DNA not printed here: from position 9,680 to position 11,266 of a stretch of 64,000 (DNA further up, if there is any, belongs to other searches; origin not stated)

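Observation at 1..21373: Five tandem, co-oriented genes for giant secreted multidomain proteins fill the first third of the window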

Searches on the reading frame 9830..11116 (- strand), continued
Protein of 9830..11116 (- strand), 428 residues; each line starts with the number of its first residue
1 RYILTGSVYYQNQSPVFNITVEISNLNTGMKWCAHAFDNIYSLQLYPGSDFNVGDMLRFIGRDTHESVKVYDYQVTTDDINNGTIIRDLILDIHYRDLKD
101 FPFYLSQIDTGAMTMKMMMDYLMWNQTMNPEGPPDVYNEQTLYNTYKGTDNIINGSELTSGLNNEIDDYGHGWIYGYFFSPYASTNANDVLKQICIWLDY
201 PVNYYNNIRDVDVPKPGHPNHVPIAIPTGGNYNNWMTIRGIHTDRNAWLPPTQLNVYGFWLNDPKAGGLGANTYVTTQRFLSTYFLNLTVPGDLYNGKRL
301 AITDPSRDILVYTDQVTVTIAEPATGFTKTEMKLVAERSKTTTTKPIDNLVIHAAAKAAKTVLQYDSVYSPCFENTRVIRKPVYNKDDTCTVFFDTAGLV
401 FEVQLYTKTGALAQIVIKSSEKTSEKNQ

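Call 59: find_related_loci(query=A2, collection=metagenome_contigs, flank=10000)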
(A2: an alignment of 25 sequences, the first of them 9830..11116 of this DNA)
Query A2 (428 aa) in metagenome_contigs; peptide patterns used: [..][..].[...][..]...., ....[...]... (x = any residue, [..] = any of these).
151 stretches matched a pattern; 102 encode a relative of the query (tblastn E <= 1e-3); the best 80 are kept; 78 distinct loci.
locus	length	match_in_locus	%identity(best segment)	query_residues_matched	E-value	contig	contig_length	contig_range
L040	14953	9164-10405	60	1-420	3e-166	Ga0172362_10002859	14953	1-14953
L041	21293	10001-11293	57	1-417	1e-155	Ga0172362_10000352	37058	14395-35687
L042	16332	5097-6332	57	3-418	8e-153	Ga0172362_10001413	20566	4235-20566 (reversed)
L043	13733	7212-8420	56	3-405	3e-145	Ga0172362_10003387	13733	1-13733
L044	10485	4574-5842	53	3-418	4e-139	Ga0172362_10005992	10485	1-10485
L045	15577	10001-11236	50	4-417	3e-137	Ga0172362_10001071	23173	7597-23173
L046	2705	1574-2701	53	4-379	3e-141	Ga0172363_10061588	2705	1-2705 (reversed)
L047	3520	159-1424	49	2-418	5e-134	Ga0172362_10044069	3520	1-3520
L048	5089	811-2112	49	1-428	1e-116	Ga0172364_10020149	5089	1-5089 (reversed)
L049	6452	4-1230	48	20-419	2e-116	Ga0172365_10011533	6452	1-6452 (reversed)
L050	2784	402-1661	44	4-419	5e-106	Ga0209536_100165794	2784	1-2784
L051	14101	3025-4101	44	58-418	2e-96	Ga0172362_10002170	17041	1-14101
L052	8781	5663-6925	42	4-414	2e-93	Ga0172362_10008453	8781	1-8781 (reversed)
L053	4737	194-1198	46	93-424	4e-91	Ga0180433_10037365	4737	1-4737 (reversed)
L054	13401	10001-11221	37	4-418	6e-89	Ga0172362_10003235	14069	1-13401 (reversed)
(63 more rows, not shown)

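Call 75: search_solved_structures(query=P0017, max_evalue=0.01, show_alignments=5)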
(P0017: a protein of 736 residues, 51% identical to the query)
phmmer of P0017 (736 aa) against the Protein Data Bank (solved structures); distinct sequences matched with E-value up to 0.01: 8.
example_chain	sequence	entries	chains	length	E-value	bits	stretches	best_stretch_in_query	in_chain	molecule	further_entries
3bba_A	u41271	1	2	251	4e-15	58.3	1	175-392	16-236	interpain A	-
3bb7_A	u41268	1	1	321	3.3e-14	55.2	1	154-392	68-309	interpain A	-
2uzj_A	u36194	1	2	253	2.4e-09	39.1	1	194-384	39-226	STREPTOPAIN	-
4d8b_A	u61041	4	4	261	2.5e-09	39.1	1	194-384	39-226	Streptopain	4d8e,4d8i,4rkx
6ukd_A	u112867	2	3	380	2.8e-09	38.9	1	194-384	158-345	Streptopain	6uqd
1pvj_A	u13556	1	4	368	3.2e-09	38.7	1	194-384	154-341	pyrogenic exotoxin B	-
1dki_A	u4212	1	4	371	7.5e-08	34.2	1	194-384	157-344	PYROGENIC EXOTOXIN B ZYMOGEN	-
2jtc_A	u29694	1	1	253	1.1e-07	33.7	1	194-384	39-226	Streptopain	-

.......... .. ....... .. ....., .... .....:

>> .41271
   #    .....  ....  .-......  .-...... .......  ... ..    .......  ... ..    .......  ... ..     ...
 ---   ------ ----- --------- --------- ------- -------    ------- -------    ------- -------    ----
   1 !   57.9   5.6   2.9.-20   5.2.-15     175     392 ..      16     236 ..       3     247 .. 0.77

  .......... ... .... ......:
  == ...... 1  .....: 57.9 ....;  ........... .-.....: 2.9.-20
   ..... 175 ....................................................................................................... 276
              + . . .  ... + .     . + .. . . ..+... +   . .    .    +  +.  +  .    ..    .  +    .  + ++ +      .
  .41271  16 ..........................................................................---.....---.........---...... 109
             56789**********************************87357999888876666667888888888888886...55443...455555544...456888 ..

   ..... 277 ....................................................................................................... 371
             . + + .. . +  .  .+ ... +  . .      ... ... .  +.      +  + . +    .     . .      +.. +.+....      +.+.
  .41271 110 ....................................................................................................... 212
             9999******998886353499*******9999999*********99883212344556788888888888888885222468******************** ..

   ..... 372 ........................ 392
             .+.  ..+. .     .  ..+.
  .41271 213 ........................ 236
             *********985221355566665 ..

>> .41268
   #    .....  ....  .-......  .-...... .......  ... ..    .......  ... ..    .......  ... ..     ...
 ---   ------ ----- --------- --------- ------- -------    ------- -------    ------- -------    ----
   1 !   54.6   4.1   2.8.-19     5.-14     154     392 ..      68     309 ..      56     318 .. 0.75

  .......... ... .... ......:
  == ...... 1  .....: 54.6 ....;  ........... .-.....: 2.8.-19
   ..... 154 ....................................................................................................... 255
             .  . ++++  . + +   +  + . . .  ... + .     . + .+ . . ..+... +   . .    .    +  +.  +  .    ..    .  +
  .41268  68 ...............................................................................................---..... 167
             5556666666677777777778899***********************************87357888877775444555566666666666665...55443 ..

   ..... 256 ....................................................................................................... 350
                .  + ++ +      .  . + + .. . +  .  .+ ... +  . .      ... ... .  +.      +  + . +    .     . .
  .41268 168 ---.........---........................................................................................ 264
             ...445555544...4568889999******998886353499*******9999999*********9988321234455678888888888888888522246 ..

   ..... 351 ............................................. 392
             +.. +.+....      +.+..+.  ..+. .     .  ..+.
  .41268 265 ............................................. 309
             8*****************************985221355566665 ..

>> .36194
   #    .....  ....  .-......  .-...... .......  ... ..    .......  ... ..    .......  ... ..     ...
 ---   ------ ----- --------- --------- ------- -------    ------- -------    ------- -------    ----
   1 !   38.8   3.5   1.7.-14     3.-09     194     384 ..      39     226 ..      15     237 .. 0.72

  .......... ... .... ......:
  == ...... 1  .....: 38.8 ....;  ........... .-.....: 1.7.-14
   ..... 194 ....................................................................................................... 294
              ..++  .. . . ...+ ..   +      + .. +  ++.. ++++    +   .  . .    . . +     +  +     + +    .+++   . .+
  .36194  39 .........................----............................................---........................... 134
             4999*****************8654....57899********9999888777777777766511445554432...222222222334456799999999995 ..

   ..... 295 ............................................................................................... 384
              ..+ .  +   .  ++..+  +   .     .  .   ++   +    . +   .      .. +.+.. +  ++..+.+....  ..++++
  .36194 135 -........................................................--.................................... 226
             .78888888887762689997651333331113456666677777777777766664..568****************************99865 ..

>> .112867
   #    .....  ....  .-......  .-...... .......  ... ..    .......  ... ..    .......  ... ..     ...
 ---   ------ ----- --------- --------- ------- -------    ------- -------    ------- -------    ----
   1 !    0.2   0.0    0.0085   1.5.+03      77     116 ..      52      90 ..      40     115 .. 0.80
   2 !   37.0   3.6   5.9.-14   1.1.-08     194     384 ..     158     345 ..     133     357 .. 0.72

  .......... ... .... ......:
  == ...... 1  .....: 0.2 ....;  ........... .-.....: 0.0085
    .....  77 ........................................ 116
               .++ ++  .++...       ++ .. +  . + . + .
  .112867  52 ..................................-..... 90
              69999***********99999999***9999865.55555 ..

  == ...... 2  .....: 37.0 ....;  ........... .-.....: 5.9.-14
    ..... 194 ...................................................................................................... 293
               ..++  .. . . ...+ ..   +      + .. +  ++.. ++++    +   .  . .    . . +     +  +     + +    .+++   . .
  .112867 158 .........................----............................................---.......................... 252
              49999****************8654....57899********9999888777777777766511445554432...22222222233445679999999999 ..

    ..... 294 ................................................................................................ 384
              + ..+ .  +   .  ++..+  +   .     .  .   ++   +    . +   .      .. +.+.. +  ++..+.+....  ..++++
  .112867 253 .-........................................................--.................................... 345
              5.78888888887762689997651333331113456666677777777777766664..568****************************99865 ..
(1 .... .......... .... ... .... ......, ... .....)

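Call 79: search_solved_structures(query=P0074, max_evalue=1e-10, show_alignments=5)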
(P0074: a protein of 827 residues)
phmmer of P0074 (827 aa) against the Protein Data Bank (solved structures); distinct sequences matched with E-value up to 1e-10: 159 (the best 60 are shown).
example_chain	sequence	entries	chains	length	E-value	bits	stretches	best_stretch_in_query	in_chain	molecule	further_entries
6ex8_A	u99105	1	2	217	3.2e-39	137.7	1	88-294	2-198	Cysteine protease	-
2p7u_A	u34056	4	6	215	3.4e-39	137.6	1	88-294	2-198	Cysteine protease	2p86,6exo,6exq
7avm_A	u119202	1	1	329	1.1e-38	136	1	84-294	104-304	Cysteine protease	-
8v57_A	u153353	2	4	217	1.5e-35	125.6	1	86-298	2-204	Cathepsin K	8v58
2f7d_A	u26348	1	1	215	1.8e-35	125.2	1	88-299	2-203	Cathepsin K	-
1u9v_A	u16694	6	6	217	3.5e-35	124.3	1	86-299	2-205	Cathepsin K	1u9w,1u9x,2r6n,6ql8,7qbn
6qlm_A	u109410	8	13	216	3.6e-35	124.3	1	86-299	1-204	Cathepsin K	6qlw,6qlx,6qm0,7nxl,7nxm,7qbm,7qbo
1vsn_A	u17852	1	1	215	4.9e-35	123.8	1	88-299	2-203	Cathepsin K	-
3h7d_A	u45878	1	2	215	5.7e-35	123.6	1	88-299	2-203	Cathepsin K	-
5t6u_A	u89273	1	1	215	7.2e-35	123.3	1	87-298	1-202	Cathepsin K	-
6bki_A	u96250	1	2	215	7.3e-35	123.3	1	87-298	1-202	Cathepsin K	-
9g6a_A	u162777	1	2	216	1e-34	122.8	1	87-299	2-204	Cathepsin K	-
1by8_A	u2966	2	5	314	1e-34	122.8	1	85-299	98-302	PROTEIN (PROCATHEPSIN K)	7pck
1atk_A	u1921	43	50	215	1.3e-34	122.4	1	88-299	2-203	CATHEPSIN K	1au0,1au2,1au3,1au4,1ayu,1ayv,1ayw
1snk_A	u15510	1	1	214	2.2e-34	121.7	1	88-299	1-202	Cathepsin K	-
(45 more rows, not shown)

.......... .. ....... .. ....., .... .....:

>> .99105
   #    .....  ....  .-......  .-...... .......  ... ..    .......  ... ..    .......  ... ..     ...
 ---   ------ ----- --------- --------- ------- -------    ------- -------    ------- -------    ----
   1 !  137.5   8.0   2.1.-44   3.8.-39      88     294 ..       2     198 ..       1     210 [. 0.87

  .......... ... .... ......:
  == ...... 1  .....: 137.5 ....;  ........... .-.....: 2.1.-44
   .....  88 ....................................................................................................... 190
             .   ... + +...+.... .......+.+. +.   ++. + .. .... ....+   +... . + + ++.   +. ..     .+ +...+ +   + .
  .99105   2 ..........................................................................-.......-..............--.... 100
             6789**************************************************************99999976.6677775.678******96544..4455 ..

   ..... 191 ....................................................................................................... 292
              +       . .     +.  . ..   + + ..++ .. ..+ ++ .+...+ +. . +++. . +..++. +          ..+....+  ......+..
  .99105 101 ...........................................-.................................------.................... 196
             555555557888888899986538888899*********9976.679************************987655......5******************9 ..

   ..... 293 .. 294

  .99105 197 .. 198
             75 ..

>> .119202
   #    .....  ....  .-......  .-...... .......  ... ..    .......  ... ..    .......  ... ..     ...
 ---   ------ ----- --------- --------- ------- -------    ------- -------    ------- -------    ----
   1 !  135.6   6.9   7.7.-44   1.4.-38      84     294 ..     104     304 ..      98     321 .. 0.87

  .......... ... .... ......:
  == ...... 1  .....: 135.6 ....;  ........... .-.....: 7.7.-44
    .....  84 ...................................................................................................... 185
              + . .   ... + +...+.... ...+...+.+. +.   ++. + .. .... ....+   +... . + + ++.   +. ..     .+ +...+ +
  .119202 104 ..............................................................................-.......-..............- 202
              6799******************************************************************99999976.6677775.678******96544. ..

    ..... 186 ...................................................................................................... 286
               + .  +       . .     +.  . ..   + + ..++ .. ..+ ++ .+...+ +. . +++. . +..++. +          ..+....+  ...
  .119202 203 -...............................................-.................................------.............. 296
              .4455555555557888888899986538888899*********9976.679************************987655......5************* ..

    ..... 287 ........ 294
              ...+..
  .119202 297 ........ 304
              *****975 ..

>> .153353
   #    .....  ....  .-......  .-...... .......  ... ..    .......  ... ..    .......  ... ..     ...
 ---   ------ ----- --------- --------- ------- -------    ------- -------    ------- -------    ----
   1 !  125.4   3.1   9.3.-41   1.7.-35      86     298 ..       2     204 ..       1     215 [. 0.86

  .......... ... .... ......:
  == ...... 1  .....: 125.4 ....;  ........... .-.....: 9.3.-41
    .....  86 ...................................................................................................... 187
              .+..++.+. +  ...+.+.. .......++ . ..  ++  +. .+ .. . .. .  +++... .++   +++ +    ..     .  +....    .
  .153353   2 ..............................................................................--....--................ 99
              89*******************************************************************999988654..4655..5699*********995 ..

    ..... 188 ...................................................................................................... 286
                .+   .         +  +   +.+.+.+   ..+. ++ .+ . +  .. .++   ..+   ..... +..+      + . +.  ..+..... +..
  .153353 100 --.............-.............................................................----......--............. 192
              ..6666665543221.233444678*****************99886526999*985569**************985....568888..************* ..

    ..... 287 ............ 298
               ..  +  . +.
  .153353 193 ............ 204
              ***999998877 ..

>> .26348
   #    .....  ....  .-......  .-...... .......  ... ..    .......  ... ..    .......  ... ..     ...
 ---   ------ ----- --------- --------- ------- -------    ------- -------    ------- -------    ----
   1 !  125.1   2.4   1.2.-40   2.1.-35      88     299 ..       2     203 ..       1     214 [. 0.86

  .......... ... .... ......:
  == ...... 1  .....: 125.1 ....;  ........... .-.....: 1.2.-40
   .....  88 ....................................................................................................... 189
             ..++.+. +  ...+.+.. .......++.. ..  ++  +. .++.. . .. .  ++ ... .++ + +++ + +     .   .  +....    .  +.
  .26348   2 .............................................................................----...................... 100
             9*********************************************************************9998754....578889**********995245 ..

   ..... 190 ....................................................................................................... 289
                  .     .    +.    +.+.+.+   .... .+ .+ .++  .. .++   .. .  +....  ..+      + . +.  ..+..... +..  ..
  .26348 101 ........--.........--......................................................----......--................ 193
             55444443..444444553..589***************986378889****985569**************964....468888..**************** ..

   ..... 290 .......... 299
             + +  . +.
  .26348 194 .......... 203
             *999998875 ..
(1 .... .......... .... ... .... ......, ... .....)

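Call 87: search_protein_families(library=pfam, proteins=[L041:11421-13979:+, L040:1166-10432:+, L041:1130-11332:+], max_evalue=0.001)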
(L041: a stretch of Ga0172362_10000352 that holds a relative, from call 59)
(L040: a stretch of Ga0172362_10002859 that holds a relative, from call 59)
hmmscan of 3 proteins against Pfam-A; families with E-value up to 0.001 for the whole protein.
L041:11421-13979:+ (852 aa): 4 families
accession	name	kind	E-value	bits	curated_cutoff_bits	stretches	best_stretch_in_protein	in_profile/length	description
PF01364.23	Peptidase_C25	-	1.8e-52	179.3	23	1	251-587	1-373/374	Peptidase family C25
PF08126.16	Propeptide_C25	-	1.6e-29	103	22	1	53-203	20-171/205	Propeptide_C25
PF03785.20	Peptidase_C25_C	-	1.8e-11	44.2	25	1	593-671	1-77/79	Peptidase family C25, C terminal ig-like domain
PF02369.22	Big_1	-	0.00086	19.8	34.9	0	702-784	14-83/93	Bacterial Ig-like domain (group 1)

L040:1166-10432:+ (3088 aa): 5 families
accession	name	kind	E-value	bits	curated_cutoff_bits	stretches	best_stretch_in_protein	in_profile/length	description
PF05048.19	NosD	-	3.4e-58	197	23.6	6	1691-1841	31-173/212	Periplasmic copper-binding protein (NosD)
PF13229.12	Beta_helix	-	1.9e-51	174.3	25.9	6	1375-1538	2-158/158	Right handed beta helix region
PF13385.13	Laminin_G_3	-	8.8e-18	65.3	27.6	1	2312-2459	1-140/151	Concanavalin A-like lectin/glucanases superfamily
PF25788.1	Ig_Rha78A_N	-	1.9e-08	34.9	27.4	0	2222-2261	60-101/105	Rha78A-like, N-terminal immunoglobulin domain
PF02210.31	Laminin_G_2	-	2.1e-05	25.5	22.9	1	2360-2459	17-123/126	Laminin G domain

L041:1130-11332:+ (3400 aa): 4 families
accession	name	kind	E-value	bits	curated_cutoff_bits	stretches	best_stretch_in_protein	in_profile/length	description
PF13517.12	FG-GAP_3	-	7.9e-20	71.7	26.9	3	210-271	2-60/61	FG-GAP-like repeat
PF07705.17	CARDB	-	1.5e-10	41.6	22.7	1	407-500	2-98/101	CARDB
PF01839.29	FG-GAP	-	3.4e-09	36.8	22.1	0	256-273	4-21/37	FG-GAP repeat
PF25788.1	Ig_Rha78A_N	-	5.7e-06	27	27.4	0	2881-2944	20-90/105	Rha78A-like, N-terminal immunoglobulin domain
